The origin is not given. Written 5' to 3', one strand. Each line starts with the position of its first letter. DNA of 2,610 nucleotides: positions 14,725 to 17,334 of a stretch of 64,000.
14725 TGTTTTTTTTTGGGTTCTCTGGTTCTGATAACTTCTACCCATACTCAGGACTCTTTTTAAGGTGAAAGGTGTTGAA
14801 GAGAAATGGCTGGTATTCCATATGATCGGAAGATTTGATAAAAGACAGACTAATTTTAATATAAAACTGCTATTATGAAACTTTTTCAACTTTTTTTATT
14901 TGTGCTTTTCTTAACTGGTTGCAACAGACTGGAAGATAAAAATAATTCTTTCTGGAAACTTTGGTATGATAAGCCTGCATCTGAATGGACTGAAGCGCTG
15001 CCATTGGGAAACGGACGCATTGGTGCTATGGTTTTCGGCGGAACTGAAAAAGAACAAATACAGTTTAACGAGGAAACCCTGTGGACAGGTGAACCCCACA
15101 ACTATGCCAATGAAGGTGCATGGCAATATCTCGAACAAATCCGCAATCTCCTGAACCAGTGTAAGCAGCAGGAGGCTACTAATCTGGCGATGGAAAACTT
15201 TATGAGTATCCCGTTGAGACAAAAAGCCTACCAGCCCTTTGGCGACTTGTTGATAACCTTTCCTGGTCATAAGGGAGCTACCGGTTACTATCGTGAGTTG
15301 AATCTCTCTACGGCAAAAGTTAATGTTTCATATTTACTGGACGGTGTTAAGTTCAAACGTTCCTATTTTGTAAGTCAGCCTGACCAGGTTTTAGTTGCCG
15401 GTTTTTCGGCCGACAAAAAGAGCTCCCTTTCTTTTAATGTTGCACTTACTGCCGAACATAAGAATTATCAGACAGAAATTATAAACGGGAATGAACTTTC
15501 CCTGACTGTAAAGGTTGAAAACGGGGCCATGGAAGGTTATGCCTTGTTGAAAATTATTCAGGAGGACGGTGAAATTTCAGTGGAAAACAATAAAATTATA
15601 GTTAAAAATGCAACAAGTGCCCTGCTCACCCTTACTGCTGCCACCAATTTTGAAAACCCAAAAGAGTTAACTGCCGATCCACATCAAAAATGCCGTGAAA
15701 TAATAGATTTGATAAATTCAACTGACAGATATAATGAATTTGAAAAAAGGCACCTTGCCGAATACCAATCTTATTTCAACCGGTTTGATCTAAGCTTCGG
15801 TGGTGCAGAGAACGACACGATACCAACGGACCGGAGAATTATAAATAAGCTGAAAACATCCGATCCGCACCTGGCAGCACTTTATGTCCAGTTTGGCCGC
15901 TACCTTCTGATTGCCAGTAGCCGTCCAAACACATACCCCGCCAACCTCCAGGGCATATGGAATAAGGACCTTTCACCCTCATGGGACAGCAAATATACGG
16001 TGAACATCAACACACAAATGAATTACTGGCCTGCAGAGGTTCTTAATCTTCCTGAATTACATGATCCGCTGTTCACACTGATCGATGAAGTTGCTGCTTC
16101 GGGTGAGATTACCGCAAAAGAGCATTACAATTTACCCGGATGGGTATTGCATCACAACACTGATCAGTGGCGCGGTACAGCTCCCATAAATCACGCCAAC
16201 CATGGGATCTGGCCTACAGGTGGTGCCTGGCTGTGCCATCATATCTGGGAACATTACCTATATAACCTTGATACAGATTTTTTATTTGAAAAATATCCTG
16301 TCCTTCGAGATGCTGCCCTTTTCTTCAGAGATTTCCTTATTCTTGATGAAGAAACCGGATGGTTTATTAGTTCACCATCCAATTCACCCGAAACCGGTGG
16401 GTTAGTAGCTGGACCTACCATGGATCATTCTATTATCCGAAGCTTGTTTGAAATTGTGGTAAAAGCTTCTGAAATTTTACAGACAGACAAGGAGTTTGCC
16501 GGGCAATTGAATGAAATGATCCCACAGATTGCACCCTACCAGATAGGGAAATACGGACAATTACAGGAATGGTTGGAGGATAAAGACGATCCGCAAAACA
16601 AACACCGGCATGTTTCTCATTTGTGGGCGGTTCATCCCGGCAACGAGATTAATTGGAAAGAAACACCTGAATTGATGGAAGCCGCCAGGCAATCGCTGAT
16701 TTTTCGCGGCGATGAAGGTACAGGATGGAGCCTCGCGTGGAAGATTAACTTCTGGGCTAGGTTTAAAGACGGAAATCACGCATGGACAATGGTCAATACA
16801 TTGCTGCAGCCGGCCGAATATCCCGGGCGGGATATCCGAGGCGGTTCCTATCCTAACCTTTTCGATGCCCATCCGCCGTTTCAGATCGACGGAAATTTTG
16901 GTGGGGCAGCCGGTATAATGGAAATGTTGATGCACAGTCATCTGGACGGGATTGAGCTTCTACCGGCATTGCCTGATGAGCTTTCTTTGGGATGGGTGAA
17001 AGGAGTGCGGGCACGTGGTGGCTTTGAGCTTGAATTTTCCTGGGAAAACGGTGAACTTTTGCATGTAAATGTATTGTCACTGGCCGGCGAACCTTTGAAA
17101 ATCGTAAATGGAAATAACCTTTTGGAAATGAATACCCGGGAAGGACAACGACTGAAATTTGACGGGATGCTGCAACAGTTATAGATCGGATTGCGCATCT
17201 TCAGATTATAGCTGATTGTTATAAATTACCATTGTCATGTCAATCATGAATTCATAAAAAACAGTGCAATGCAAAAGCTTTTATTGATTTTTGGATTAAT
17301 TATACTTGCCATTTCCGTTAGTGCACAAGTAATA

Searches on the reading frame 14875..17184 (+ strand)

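Call 44: search_protein_families(library=pfam, proteins=[window:14875-17184:+], max_evalue=0.00001)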
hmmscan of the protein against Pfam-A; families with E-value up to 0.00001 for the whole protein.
window:14875-17184:+ (769 aa): 3 families
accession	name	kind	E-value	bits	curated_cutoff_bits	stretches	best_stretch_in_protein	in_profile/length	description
PF22124.2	Glyco_hydro_95_cat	-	2e-172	574.2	27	1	286-685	2-408/408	Glycosyl hydrolase family 95 catalytic domain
PF14498.12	Glyco_hyd_65N_2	-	1.4e-72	245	27.7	1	29-261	1-233/234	Glycosyl hydrolase family 65, N-terminal domain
PF21307.2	Glyco_hydro_95_C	-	5e-15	56.2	27.6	1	688-749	2-63/94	Glycoside hydrolase family 95, C-terminal domain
